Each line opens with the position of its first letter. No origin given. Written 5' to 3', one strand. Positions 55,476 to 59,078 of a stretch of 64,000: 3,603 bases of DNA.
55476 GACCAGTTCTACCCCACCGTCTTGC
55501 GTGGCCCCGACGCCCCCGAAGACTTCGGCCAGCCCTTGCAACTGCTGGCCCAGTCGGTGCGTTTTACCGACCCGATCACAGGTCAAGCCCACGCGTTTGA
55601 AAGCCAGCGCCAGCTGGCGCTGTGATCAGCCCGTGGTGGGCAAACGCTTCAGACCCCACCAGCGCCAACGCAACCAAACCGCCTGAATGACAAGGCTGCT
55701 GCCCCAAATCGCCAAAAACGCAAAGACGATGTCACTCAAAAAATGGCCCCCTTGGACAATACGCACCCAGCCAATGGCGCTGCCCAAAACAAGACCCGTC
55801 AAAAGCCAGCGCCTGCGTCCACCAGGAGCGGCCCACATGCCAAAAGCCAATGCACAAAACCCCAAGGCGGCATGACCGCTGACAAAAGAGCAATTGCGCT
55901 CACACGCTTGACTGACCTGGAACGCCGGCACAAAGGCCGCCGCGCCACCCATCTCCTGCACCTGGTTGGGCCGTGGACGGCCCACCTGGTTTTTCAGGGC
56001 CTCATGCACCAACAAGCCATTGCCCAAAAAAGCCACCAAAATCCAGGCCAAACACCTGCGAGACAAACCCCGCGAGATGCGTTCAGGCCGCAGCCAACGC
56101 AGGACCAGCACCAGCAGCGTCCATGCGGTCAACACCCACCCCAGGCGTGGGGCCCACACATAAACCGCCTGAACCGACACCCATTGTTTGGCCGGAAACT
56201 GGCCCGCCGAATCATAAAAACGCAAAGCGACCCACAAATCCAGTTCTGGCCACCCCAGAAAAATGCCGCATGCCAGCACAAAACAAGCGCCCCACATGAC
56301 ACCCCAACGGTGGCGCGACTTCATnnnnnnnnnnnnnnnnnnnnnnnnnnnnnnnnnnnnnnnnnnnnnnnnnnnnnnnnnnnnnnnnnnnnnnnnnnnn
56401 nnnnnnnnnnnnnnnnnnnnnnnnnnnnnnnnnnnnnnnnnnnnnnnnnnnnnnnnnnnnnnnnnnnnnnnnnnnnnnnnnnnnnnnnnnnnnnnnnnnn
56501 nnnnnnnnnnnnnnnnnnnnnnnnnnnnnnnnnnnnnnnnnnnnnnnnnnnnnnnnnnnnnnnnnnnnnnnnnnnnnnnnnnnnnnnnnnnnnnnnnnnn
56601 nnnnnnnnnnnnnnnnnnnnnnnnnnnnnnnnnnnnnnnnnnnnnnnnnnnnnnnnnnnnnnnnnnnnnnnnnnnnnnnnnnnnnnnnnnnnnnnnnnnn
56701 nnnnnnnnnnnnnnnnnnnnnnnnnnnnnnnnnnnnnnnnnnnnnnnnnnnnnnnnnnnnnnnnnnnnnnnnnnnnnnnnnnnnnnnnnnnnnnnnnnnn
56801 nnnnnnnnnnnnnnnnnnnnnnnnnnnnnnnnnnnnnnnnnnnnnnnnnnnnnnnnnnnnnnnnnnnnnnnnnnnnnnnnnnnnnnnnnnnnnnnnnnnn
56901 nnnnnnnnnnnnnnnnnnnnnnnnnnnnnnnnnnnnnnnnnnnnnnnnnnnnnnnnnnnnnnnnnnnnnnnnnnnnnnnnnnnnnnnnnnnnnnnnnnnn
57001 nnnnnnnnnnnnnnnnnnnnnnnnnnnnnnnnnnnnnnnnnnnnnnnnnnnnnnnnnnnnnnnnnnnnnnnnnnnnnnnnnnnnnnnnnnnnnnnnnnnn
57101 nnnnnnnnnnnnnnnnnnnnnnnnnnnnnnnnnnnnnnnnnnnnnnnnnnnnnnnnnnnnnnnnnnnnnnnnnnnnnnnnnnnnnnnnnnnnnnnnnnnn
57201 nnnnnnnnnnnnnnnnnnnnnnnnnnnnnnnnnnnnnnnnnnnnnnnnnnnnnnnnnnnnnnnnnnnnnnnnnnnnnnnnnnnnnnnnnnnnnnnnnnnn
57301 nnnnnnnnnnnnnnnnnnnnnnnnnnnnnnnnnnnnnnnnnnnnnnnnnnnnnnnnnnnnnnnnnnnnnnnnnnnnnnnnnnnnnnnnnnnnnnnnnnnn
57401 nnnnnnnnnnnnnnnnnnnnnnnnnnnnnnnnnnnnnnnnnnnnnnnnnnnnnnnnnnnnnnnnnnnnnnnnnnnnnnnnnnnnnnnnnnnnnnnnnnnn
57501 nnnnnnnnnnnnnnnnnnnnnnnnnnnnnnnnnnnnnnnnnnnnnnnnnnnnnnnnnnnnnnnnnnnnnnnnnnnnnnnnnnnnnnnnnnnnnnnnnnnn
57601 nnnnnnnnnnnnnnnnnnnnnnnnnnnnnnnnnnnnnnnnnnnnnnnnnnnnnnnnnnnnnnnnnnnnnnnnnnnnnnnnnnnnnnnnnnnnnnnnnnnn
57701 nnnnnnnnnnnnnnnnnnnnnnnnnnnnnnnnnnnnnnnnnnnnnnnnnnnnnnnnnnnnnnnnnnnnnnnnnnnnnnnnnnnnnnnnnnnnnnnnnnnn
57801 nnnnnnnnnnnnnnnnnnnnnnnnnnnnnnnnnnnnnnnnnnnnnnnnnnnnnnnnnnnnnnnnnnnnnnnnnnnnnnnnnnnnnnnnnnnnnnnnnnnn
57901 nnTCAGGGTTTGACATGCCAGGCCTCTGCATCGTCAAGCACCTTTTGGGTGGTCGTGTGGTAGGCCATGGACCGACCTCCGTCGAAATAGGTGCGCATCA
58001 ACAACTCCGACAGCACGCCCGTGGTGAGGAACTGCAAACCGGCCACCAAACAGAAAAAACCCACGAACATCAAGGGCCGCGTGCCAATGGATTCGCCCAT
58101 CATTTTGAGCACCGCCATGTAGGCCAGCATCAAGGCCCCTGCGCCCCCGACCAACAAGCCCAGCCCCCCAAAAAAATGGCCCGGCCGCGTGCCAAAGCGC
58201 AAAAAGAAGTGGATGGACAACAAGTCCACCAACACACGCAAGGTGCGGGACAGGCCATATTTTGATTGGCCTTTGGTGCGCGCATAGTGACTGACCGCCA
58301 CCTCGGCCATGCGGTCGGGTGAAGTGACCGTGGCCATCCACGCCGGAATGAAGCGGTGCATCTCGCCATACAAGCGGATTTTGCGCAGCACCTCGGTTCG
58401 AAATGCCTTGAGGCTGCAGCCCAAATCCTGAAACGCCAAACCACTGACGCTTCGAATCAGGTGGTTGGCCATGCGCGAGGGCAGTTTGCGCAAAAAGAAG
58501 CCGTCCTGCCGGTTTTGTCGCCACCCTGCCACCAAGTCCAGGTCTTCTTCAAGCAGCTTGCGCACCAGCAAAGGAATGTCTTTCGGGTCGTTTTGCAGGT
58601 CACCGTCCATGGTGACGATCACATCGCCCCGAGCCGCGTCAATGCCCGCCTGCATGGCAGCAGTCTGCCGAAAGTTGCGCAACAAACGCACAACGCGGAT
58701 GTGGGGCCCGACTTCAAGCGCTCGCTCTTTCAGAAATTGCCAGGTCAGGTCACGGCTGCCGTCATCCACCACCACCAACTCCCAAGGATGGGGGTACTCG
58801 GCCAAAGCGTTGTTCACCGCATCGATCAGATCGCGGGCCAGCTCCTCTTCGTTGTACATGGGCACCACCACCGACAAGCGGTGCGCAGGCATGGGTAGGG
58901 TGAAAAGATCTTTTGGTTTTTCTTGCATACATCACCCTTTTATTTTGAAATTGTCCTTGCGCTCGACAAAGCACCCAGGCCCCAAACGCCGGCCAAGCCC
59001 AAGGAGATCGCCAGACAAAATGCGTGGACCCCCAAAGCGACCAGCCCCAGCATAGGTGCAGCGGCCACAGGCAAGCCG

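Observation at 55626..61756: Five-gene coupled operon (PAP2 - UPF0104 - ArnC-like GT2 - ArnT-like GT-C - PAP2) plus a divergent UDP-GlcA-4-epimerase-like gene: candidate lipid A dephosphorylation / uronic-acid decoration system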

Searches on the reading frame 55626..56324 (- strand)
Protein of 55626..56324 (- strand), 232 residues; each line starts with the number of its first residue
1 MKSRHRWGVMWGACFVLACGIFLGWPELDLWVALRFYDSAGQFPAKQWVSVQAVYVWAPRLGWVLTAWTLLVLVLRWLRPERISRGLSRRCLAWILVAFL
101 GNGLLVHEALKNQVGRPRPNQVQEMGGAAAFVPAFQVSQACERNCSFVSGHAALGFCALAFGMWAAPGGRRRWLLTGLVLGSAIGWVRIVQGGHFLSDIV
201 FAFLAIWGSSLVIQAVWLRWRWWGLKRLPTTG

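Call 3: search_protein_families(library=pfam, proteins=[window:55626-56324:-], max_evalue=0.01)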
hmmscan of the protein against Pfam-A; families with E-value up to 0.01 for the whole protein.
window:55626-56324:- (232 aa): 1 family
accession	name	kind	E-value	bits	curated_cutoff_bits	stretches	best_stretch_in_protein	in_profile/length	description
PF01569.27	PAP2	-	1.1e-18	67.7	27.2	1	93-213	2-121/130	PAP2 superfamily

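Call 4: search_protein_families(library=ncbifam, proteins=[window:55626-56324:-], max_evalue=0.01)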
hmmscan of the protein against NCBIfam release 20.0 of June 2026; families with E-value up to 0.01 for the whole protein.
window:55626-56324:- (232 aa): 3 families
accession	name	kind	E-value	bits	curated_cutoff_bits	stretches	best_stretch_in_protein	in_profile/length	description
NF045633.1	LipidAPhtaseLpxF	equivalog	2.1e-29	103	400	1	14-216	13-215/217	lipid A 4'-phosphatase LpxF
NF028538.0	PAP2_lipid_A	equivalog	1.1e-07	31.6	275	1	11-217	12-231/234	PAP2 family lipid A phosphatase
NF028536.0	PAP2_near_MCR1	equivalog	1.6e-06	28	475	1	90-219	106-235/237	PAP2 family protein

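Call 16: search_solved_structures(query=window:55626-56324:-, max_evalue=1, show_alignments=2)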
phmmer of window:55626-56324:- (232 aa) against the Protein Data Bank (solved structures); distinct sequences matched with E-value up to 1: 0.

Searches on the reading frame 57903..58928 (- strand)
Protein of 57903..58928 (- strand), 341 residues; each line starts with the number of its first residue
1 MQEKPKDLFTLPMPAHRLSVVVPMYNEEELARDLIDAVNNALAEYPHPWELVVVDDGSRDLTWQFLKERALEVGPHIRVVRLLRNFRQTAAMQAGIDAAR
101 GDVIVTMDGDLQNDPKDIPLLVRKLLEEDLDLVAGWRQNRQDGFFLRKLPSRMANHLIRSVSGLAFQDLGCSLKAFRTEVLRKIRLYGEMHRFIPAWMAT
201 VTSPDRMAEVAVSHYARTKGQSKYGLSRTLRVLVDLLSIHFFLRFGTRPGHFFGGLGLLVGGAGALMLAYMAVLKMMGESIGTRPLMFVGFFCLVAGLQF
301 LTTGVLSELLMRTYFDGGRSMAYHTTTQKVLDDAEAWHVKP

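Call 3: search_protein_families(library=pfam, proteins=[window:57903-58928:-], max_evalue=0.01)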
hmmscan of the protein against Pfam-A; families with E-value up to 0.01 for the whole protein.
window:57903-58928:- (341 aa): 3 families
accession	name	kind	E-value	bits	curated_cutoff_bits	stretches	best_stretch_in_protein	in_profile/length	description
PF00535.33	Glycos_transf_2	-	1.2e-33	116.9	23.3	1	19-184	1-167/168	Glycosyl transferase family 2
PF13641.12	Glyco_tranf_2_3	-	5.5e-07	30.3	27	1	16-141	1-127/230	Glycosyltransferase like family 2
PF10111.15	Glyco_tranf_2_2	-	0.0059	16.6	27.3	1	19-110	1-91/276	Glycosyltransferase like family 2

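Call 4: search_protein_families(library=ncbifam, proteins=[window:57903-58928:-], max_evalue=0.01)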
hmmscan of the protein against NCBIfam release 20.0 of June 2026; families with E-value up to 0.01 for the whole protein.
window:57903-58928:- (341 aa): 24 families
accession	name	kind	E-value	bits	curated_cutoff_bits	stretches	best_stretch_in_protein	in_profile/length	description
NF007986.1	PRK10714.1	equivalog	1.7e-52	178.4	529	1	15-320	5-303/316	undecaprenyl-phosphate 4-deoxy-4-formamido-L-arabinose transferase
NF047588.1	GlcsyltransPgfSStrep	equivalog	4.2e-31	108.3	500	1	17-318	2-295/308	glycosyltransferase PgfS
TIGR04182.1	glyco_TIGR04182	equivalog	9.9e-18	64.5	325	1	19-313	3-285/293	S-layer glycoprotein N-glycosyltransferase AglJ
NF058614.1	PPMAGASynPpgS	equivalog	4e-16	59.1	370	1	20-222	4-208/226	polyprenyl-phospho-N-acetylgalactosaminyl synthase PpgS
TIGR03937.1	PgaC_IcaA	equivalog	1e-14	54.3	422.3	1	16-128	45-153/407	poly-beta-1,6-N-acetyl-D-glucosamine synthase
NF041875.1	EPS_EpsD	equivalog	5.1e-14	52.4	370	1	18-116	1-95/325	exopolysaccharide biosynthesis glycosyltransferase EpsD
NF010496.0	PRK13915.1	equivalog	5.4e-13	48.7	262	1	16-135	31-153/307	glucosyl-3-phosphoglycerate synthase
TIGR03965.1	mycofact_glyco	equivalog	1.1e-11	44.3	280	1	15-135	73-189/467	mycofactocin biosynthesis glycosyltransferase MftF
NF007482.0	PRK10073.1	equivalog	2.5e-10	39.9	423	1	16-133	6-118/334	glycosyltransferase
TIGR04283.1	glyco_like_mftF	equivalog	3.7e-09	36.5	182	1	18-155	1-126/221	TIGR04283 family arsenosugar biosynthesis glycosyltransferase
NF047683.1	TeichurnBiosyTuaG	equivalog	5.9e-09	35.9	400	1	17-116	7-102/252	teichuronic acid biosynthesis protein TuaG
NF053739.1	GlytfEpsEBac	equivalog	8.5e-09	34.8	450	1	17-110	2-92/265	glycosyltransferase EpsE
TIGR04242.1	nodulat_NodC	equivalog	7.1e-08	31.8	550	1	17-135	49-166/395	chitooligosaccharide synthase NodC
NF038302.1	EPS_HpsE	equivalog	3.6e-07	29.5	300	1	18-112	3-98/307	hormogonium polysaccharide biosynthesis glycosyltransferase HpsE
TIGR03469.1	HpnB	hypoth_equivalog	1.1e-06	28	379.25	1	18-134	46-169/386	hopene-associated glycosyltransferase HpnB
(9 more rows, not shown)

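Call 5: find_encoding_contigs(protein=window:57903-58928:-, flank=10000, max_places=6)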
Protein window:57903-58928:- (341 aa): 3 contigs read that carry it; 3 places shown.
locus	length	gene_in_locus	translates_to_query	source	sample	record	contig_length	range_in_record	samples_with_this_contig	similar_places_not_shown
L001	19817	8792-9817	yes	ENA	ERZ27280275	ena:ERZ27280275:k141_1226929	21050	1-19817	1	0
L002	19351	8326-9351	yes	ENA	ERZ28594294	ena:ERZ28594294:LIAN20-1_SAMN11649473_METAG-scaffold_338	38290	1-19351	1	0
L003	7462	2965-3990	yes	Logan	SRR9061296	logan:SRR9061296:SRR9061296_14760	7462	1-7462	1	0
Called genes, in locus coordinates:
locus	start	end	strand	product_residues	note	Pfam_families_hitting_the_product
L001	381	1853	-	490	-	PF00171:Aldedh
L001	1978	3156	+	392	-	PF01370:Epimerase, PF05368:NmrA, PF13460:NAD_binding_10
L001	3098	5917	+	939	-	PF01411:tRNA-synt_2c, PF07973:tRNA_SAD, PF02272:DHHA1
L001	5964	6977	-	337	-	PF01073:3Beta_HSD, PF01370:Epimerase, PF04321:RmlD_sub_bind, PF07993:NAD_binding_4 (faint), PF16363:GDP_Man_Dehyd, PF02719:Polysacc_synt_2 (weak)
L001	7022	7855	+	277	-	PF01569:PAP2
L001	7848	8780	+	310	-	PF03706:LPG_synthase_TM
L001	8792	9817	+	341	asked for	PF00535:Glycos_transf_2, PF13641:Glyco_tranf_2_3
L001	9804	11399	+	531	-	PF13231:PMT_2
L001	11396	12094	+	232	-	PF01569:PAP2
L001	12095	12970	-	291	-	PF00849:PseudoU_synth_2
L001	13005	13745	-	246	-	PF02390:Methyltransf_4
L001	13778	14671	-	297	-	PF00749:tRNA-synt_1c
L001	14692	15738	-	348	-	PF00890:FAD_binding_2 (weak), PF01266:DAO (weak), PF07992:Pyr_redox_2 (weak), PF12831:FAD_oxidored (weak), PF13450:NAD_binding_8, PF01593:Amino_oxidase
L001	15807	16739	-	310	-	PF00126:HTH_1, PF03466:LysR_substrate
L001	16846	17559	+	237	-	PF02678:Pirin, PF17954:Pirin_C_2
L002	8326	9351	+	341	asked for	PF00535:Glycos_transf_2, PF13641:Glyco_tranf_2_3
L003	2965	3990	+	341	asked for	PF00535:Glycos_transf_2, PF13641:Glyco_tranf_2_3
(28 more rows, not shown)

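Call 44: search_solved_structures(query=window:57903-58928:-, max_evalue=0.00001)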
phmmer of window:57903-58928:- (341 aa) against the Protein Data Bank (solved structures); distinct sequences matched with E-value up to 0.00001: 9.
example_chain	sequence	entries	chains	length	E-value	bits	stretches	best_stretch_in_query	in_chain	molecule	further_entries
9bhc_C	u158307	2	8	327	7e-46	160.4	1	14-318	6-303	Undecaprenyl-phosphate 4-deoxy-4-formamido-L-arabinose transferase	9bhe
8vxh_A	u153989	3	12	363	8.7e-46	160.1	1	13-318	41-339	Undecaprenyl-phosphate 4-deoxy-4-formamido-L-arabinose transferase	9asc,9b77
9hwj_A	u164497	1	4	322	6.7e-45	157.2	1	14-319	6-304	Undecaprenyl-phosphate 4-deoxy-4-formamido-L-arabinose transferase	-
5eke_A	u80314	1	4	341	9.1e-24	87.7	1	16-316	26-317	Uncharacterized glycosyltransferase sll0501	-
5ekp_C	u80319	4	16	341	1.2e-23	87.3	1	16-316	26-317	Uncharacterized glycosyltransferase sll0501 | Glycosyltransferase sll0501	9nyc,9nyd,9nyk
9nye_A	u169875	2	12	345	1.2e-23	87.2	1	16-316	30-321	Glycosyltransferase sll0501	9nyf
5mlz_A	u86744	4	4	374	2.9e-16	63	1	14-186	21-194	Dolichol monophosphate mannose synthase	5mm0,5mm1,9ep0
2z87_A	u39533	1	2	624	1e-07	34.9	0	16-127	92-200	Chondroitin synthase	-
2z86_A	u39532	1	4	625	1e-07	34.9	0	16-127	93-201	Chondroitin synthase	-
